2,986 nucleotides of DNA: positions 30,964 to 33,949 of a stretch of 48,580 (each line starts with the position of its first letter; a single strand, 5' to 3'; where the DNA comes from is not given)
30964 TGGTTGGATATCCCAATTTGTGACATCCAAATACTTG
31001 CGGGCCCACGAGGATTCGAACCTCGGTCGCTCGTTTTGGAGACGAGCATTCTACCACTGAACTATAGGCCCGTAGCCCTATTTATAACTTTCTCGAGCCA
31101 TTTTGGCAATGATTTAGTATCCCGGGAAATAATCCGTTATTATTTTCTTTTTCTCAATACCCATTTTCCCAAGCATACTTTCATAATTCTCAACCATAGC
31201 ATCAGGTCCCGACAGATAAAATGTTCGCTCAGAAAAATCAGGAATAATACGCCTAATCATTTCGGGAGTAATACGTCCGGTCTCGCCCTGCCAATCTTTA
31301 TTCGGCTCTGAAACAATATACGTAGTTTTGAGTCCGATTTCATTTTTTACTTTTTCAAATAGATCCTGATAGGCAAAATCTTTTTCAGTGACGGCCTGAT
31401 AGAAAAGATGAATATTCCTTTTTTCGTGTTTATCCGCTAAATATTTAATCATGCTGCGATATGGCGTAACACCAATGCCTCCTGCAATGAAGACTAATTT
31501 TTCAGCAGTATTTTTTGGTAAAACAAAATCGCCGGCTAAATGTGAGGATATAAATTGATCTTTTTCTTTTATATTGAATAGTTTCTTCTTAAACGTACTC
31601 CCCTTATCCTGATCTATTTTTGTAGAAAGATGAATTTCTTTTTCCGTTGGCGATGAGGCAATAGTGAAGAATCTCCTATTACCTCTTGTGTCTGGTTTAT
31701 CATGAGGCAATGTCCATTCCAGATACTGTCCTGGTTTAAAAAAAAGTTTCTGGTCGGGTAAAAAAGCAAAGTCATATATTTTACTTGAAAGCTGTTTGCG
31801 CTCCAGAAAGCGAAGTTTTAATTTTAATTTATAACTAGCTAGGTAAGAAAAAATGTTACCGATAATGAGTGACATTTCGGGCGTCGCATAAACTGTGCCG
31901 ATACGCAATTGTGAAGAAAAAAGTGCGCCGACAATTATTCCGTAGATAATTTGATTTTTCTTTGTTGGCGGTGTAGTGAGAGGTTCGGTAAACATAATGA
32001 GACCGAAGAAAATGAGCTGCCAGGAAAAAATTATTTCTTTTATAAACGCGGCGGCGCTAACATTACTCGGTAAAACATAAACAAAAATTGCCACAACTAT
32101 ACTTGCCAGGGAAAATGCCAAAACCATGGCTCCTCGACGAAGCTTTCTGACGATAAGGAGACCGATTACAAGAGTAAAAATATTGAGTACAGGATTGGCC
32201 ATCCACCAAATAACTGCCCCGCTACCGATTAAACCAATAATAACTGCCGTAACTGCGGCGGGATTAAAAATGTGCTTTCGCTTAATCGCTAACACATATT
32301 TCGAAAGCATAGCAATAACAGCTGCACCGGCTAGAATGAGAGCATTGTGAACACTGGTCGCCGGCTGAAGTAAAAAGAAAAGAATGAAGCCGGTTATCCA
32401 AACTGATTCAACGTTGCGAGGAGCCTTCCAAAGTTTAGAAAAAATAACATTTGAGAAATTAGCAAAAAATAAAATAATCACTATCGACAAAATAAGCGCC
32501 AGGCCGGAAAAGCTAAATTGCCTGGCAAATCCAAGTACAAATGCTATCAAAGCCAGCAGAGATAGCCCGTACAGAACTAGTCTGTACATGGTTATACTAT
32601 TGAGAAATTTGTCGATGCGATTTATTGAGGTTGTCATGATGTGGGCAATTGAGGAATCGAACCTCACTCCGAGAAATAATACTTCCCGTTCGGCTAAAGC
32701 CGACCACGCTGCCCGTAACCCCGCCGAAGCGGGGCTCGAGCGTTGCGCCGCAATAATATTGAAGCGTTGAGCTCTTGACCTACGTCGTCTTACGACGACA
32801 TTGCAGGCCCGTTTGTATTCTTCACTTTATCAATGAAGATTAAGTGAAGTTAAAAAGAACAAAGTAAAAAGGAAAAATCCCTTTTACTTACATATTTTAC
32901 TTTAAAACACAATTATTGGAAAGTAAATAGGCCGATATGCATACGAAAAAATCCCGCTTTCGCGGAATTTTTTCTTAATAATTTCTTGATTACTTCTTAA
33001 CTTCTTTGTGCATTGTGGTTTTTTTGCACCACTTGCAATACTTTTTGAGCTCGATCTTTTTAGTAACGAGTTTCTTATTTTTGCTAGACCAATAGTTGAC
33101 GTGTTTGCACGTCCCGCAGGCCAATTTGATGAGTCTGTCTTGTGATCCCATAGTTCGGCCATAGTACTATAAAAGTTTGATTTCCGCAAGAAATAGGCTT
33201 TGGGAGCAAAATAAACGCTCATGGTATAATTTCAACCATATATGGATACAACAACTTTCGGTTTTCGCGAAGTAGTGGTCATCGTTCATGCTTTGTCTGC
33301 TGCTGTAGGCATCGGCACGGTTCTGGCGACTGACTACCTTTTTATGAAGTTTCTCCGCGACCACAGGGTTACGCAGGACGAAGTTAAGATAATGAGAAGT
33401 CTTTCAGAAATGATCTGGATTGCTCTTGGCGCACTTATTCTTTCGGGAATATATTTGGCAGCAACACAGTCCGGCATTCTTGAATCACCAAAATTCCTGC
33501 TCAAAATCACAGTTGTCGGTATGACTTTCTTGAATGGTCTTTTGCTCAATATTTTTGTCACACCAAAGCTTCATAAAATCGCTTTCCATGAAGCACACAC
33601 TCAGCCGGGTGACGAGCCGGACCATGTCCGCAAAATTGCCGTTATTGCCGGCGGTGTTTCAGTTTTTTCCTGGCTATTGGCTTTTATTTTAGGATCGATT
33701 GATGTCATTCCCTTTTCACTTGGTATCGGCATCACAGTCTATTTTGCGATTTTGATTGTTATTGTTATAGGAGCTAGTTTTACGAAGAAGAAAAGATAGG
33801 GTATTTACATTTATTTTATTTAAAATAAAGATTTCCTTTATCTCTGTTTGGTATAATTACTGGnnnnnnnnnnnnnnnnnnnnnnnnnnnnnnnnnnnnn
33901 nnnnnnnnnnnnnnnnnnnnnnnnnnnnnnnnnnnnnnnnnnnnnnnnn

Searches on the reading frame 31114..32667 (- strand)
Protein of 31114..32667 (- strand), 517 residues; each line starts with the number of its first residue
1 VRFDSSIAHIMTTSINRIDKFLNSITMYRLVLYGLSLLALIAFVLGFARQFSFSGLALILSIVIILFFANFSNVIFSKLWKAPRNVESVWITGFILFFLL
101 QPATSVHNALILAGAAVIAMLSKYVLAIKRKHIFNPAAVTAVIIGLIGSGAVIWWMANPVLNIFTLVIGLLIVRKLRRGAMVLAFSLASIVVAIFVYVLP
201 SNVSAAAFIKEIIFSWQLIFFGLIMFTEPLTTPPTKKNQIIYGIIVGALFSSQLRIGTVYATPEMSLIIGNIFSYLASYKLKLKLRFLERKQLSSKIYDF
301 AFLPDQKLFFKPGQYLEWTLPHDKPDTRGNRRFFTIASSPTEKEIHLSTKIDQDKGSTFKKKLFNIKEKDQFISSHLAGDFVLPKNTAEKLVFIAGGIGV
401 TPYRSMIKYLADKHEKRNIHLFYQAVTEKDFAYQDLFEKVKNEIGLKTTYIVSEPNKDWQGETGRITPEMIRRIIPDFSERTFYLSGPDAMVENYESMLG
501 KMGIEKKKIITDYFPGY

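Call 7: search_protein_families(library=pfam, proteins=[window:31114-32667:-], max_evalue=0.001)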
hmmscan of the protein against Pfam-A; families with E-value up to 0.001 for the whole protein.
window:31114-32667:- (517 aa): 2 families
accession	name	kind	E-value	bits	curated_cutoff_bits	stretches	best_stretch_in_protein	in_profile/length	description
PF00175.26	NAD_binding_1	-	2.6e-18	67.1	22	1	393-495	1-107/109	Oxidoreductase NAD-binding domain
PF03116.20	NQR2_RnfD_RnfE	-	1.7e-05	24.8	27.7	0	169-275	183-284/296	NQR2, RnfD, RnfE family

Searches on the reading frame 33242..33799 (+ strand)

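Call 7: search_protein_families(library=pfam, proteins=[window:33242-33799:+], max_evalue=0.001)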
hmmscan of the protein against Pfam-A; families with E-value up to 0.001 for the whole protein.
window:33242-33799:+ (185 aa): 1 family
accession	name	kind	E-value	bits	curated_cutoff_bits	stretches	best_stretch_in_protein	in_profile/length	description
PF05425.18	CopD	-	8.4e-06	26.6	32.1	1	49-147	2-102/105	Copper resistance protein D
